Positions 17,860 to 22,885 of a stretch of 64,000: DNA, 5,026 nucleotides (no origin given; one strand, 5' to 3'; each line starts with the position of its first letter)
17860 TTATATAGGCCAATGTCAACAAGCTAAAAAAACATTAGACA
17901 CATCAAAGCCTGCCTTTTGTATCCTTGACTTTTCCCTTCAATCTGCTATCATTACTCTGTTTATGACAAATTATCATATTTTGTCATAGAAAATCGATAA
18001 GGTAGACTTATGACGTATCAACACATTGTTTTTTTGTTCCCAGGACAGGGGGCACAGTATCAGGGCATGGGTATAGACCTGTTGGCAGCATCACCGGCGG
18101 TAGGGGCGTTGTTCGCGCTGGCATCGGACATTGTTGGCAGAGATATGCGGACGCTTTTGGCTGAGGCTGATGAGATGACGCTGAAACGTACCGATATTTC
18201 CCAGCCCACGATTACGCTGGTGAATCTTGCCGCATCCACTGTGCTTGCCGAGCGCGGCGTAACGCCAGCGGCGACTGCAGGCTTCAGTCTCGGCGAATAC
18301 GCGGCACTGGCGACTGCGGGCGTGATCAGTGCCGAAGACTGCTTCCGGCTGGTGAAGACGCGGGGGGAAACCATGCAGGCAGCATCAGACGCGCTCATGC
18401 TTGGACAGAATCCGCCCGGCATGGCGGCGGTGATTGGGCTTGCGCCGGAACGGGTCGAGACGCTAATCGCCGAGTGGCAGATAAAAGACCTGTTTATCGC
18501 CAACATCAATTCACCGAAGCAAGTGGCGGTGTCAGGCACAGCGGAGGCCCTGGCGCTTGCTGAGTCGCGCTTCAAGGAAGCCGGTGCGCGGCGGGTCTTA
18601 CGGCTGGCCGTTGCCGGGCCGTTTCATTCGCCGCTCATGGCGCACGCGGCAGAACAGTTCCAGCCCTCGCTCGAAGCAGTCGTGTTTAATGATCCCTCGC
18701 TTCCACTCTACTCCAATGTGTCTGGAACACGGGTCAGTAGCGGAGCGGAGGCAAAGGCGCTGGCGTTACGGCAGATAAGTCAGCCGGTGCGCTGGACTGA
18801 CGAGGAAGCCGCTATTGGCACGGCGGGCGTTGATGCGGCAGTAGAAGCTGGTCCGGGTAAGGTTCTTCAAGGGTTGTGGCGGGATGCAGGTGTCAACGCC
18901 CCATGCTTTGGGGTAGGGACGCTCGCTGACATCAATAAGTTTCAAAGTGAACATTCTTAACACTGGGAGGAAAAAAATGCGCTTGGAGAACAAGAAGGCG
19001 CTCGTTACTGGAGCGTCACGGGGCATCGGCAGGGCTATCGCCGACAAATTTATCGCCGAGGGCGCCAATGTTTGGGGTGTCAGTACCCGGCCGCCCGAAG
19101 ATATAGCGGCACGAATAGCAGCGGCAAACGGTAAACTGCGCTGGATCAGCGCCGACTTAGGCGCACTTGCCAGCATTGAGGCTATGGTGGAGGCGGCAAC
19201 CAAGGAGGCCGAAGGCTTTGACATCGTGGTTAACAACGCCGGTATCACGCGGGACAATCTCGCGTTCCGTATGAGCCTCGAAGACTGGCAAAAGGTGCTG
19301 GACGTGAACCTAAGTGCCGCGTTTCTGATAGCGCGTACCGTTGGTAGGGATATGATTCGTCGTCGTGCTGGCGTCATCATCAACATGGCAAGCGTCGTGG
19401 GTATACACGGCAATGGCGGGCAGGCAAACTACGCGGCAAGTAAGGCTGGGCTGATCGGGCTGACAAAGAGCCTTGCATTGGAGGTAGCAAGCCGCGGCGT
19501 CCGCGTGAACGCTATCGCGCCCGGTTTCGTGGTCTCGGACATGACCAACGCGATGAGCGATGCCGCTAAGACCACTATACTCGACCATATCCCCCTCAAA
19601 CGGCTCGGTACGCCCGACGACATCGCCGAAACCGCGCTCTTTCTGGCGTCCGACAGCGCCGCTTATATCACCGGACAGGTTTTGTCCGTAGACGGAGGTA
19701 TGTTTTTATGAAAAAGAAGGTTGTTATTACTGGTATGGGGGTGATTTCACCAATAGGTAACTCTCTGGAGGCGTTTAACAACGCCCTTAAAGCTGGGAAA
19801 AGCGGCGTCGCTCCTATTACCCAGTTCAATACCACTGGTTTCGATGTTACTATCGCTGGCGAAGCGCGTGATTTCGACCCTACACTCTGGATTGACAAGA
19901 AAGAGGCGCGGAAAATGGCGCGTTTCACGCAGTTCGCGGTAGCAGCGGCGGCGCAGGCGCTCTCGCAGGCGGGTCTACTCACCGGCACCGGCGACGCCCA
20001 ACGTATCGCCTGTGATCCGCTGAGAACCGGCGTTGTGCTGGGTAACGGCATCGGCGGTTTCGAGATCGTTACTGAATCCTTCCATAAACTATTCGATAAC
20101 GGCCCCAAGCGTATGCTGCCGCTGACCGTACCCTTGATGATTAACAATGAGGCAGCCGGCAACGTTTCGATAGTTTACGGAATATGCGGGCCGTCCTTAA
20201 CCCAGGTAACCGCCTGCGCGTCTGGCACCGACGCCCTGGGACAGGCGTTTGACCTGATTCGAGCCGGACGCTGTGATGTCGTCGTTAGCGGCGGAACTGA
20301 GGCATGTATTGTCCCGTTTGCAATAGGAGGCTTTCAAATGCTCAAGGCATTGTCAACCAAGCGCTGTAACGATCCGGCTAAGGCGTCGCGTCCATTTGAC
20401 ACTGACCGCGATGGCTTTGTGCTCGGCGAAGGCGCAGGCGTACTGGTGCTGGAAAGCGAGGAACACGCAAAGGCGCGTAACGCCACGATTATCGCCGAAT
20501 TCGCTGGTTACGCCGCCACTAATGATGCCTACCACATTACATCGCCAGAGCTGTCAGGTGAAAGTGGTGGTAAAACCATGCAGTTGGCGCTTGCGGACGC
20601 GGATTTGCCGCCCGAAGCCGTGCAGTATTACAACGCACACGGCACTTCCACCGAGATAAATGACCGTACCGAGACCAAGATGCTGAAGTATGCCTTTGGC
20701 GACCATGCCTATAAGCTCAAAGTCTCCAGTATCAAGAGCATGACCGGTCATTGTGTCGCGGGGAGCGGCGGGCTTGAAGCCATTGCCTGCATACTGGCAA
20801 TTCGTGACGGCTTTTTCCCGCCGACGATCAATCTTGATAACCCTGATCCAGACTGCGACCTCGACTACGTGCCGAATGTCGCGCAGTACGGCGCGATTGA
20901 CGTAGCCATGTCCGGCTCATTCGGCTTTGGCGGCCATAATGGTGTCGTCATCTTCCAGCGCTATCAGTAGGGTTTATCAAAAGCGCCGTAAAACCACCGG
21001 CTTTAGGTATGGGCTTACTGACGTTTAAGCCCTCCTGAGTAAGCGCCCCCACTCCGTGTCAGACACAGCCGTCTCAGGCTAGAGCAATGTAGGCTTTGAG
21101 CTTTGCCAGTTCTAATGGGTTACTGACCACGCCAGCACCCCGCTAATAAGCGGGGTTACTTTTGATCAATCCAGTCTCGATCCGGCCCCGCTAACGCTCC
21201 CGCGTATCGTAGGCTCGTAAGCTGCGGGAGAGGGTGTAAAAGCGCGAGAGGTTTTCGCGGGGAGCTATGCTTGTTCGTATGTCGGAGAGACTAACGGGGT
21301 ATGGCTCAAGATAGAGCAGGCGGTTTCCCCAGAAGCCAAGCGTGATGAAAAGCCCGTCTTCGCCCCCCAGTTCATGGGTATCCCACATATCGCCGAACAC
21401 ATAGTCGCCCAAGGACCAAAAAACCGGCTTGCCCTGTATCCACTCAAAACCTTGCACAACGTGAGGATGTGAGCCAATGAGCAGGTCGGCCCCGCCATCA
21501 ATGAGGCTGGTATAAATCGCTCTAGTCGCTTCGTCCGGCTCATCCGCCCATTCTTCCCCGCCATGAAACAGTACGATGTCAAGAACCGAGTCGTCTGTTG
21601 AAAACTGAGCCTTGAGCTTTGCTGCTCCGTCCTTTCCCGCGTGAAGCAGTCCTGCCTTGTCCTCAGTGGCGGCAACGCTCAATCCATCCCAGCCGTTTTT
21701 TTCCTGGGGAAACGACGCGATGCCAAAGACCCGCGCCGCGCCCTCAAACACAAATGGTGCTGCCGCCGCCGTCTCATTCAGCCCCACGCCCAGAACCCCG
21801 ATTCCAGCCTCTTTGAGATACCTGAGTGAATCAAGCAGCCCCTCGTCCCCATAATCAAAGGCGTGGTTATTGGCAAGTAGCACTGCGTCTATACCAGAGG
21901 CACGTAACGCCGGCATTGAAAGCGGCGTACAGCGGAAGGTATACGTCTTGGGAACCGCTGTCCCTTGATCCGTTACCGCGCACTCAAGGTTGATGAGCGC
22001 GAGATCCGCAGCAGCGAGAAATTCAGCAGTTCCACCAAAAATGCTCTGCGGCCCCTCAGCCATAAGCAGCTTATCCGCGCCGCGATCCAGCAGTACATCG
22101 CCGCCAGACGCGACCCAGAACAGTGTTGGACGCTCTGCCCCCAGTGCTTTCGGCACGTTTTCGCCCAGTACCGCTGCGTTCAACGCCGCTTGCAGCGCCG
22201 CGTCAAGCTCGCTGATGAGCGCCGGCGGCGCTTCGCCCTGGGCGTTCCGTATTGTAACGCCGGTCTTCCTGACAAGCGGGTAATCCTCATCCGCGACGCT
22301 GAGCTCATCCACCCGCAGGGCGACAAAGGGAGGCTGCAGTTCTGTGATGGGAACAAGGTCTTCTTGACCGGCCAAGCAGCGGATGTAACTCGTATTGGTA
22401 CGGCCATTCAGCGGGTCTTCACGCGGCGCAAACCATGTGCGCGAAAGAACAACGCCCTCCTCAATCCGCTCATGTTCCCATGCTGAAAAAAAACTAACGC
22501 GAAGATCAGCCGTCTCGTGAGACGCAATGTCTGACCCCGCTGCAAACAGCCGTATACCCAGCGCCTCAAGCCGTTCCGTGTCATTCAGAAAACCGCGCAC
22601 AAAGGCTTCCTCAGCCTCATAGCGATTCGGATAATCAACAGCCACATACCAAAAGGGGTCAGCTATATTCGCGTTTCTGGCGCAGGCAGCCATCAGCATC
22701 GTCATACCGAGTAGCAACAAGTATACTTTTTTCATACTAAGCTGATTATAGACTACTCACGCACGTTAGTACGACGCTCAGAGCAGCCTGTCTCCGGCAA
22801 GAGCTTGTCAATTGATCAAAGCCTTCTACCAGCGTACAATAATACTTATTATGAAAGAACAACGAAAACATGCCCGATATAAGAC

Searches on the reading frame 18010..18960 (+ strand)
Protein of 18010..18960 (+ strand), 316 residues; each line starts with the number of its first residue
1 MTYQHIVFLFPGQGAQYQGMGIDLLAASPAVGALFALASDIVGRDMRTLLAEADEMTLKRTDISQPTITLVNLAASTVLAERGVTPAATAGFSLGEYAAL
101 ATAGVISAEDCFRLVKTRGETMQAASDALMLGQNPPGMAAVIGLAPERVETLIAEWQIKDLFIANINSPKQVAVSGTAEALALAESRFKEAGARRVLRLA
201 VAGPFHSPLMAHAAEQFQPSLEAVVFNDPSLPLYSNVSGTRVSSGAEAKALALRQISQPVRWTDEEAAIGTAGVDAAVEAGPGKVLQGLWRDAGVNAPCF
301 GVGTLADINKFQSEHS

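Call 50: search_protein_families(library=ncbifam, proteins=[window:18010-18960:+], max_evalue=0.001)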
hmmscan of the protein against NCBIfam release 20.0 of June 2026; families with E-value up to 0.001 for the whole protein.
window:18010-18960:+ (316 aa): 8 families
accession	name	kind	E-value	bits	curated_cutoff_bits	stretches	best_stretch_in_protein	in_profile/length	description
TIGR00128.1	fabD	equivalog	1.4e-77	261.1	260.9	1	5-291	2-284/290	ACP S-malonyltransferase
TIGR03131.1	malonate_mdcH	equivalog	4.6e-69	233.1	297.9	1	6-301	1-283/297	malonate decarboxylase subunit epsilon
NF045894.1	PKS_plus_SDR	equivalog_domain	1.8e-51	175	1740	1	4-294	530-815/1515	type I polyketide synthase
TIGR02813.1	omega_3_PfaA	subfamily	1e-41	141.9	1010.1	1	5-289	580-875/2582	polyketide-type polyunsaturated fatty acid synthase PfaA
NF037941.1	PKS_NbtC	equivalog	3.2e-21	75.1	1150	1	4-280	95-370/1027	nocobactin polyketide synthase NbtC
NF037940.1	PKS_MbtD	equivalog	7.4e-20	70.6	1150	1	4-279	90-359/978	mycobactin polyketide synthase MbtD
NF041183.1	Pks2_ls1_myc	equivalog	8.2e-19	66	2400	1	7-238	534-758/2086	sulfolipid-1 biosynthesis phthioceranic/hydroxyphthioceranic acid synthase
NF040607.1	mycolic_Pks13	equivalog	2.7e-18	64.9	2100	1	6-261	665-921/1680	polyketide synthase Pks13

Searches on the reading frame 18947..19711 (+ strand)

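Call 50: search_protein_families(library=ncbifam, proteins=[window:18947-19711:+], max_evalue=0.001)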
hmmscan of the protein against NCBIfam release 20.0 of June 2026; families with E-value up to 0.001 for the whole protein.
window:18947-19711:+ (254 aa): 234 families (the best 25 are shown)
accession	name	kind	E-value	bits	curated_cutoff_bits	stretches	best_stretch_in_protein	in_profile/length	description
TIGR01830.1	3oxo_ACP_reduc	equivalog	1.3e-92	309.8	297.75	1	18-252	1-238/239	3-oxoacyl-[acyl-carrier-protein] reductase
NF004197.0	PRK05653.1-1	equivalog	4e-89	298.5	332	1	11-253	3-247/249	3-oxoacyl-ACP reductase FabG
NF009466.0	PRK12826.1-2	subfamily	6.5e-82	274.7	222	1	14-253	2-245/248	3-oxoacyl-ACP reductase FabG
NF004199.0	PRK05653.1-4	equivalog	1.2e-80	270.7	301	1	11-254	1-247/247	3-oxoacyl-ACP reductase FabG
NF004198.0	PRK05653.1-3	equivalog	9.8e-78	261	296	1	11-254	3-248/248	3-oxoacyl-ACP reductase FabG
NF009547.0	PRK12936.1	subfamily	1.4e-74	250.8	436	1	12-253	3-243/245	3-ketoacyl-(acyl-carrier-protein) reductase NodG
TIGR01829.1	AcAcCoA_reduct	subfamily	3.2e-70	236.5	302.1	1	18-253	3-241/242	acetoacetyl-CoA reductase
NF004200.0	PRK05653.1-5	equivalog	6.1e-70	235.5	273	1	15-253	2-242/242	3-oxoacyl-ACP reductase FabG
NF005559.1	PRK07231.1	subfamily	8.7e-69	231.8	215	1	12-253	1-248/249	glucose 1-dehydrogenase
NF009464.0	PRK12824.1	subfamily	8.8e-69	231.9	269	1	15-253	2-243/245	3-oxoacyl-ACP reductase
NF053542.1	FlxB_rubin_SDR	equivalog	1.1e-65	221.7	340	1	16-252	1-239/239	flexirubin biosynthesis SDR family reductase FlxB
NF006070.0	PRK08213.1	subfamily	1.3e-65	221.5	279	1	9-252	6-256/259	gluconate 5-dehydrogenase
TIGR01832.1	kduD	equivalog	1.4e-62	211.4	338.85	1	12-252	2-245/248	2-dehydro-3-deoxy-D-gluconate 5-dehydrogenase KduD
NF009468.0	PRK12826.1-4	equivalog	2.9e-61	207.4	318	1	11-254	3-249/256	SDR family oxidoreductase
NF006110.0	PRK08261.1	equivalog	3.1e-60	204.3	410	1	12-252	211-450/454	3-oxoacyl-ACP reductase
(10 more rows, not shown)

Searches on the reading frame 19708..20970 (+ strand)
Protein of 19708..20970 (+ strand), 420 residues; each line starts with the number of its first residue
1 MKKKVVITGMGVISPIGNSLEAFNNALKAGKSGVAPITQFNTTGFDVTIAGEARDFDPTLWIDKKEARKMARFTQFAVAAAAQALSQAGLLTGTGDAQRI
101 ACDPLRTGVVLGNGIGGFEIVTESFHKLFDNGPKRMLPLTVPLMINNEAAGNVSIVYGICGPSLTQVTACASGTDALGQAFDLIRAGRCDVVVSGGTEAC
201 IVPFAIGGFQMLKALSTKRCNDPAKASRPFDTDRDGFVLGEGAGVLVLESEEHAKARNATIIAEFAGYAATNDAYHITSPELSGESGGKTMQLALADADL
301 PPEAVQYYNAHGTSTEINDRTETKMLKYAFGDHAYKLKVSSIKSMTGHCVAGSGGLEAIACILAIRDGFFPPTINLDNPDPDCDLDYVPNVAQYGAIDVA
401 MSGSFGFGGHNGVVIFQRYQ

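Call 50: search_protein_families(library=ncbifam, proteins=[window:19708-20970:+], max_evalue=0.001)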
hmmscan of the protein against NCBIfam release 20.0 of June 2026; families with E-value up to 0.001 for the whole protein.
window:19708-20970:+ (420 aa): 25 families
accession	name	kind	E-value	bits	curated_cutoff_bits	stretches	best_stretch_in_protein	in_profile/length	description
TIGR03150.1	fabF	equivalog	5.2e-165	549.1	493.75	1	3-417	1-407/407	beta-ketoacyl-ACP synthase II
NF005589.0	PRK07314.1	subfamily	6.8e-162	538.9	387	1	2-419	3-412/413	beta-ketoacyl-ACP synthase II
NF004970.0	PRK06333.1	subfamily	1.1e-145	485.7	525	1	2-420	3-423/424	beta-ketoacyl-ACP synthase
NF006274.0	PRK08439.1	equivalog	1.4e-127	425.9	621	1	3-418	2-405/406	beta-ketoacyl-ACP synthase II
NF006434.0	PRK08722.1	equivalog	3.4e-120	401.7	759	1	2-418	3-413/414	beta-ketoacyl-ACP synthase II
NF006587.0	PRK09116.1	equivalog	7.3e-91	304.9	470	1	3-419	2-407/408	beta-ketoacyl-ACP synthase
NF005916.1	PRK07910.1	equivalog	4.4e-87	292.7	560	1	4-419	13-418/418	KasA/KasB family beta-ketoacyl-ACP synthase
NF005076.0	PRK06501.1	equivalog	6.4e-86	288.9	629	1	5-418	13-422/425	beta-ketoacyl-ACP synthase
NF005935.0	PRK07967.1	equivalog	4.2e-84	282.8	630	1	3-420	2-405/406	beta-ketoacyl-ACP synthase I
NF005490.0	PRK07103.1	equivalog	1.4e-76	258.2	445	1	2-418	3-412/414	polyketide beta-ketoacyl:acyl carrier protein synthase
NF004618.0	PRK05952.1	equivalog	1.1e-67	228.6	455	1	4-418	3-382/384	beta-ketoacyl-ACP synthase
NF006618.0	PRK09185.1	subfamily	1.2e-66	225.4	407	1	2-418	2-392/394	beta-ketoacyl-ACP synthase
NF058662.1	cispenta_AmcF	equivalog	4.4e-62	210.2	325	1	4-417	1-368/369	cispentacin biosynthesis acyltransferase subunit AmcF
NF045894.1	PKS_plus_SDR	equivalog_domain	1.3e-35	122.5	1740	1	52-386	68-386/1515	type I polyketide synthase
NF040607.1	mycolic_Pks13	equivalog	6.3e-33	113.4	2100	1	150-419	251-526/1680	polyketide synthase Pks13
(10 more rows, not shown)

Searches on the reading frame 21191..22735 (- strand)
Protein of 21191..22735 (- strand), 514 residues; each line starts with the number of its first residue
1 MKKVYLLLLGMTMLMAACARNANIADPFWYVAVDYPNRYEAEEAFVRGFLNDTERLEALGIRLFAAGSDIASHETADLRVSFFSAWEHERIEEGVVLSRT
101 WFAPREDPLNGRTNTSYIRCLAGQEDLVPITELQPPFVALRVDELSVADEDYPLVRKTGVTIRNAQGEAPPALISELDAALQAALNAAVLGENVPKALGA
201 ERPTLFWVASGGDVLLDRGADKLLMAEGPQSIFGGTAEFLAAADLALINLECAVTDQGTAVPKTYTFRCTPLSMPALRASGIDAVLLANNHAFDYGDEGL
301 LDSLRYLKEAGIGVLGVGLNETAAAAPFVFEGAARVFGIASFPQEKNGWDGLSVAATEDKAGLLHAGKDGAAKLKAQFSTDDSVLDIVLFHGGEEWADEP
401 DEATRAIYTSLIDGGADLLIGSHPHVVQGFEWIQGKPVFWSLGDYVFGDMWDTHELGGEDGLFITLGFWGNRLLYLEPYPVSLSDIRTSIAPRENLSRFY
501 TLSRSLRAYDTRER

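Call 20: search_protein_families(library=pfam, proteins=[window:21191-22735:-], max_evalue=0.00001)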
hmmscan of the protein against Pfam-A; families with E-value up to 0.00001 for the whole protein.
window:21191-22735:- (514 aa): 1 family
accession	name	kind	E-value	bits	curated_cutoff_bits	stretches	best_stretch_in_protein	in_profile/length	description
PF09587.15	PGA_cap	-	1.1e-57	195.9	27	1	210-448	4-254/255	Bacterial capsule synthesis protein PGA_cap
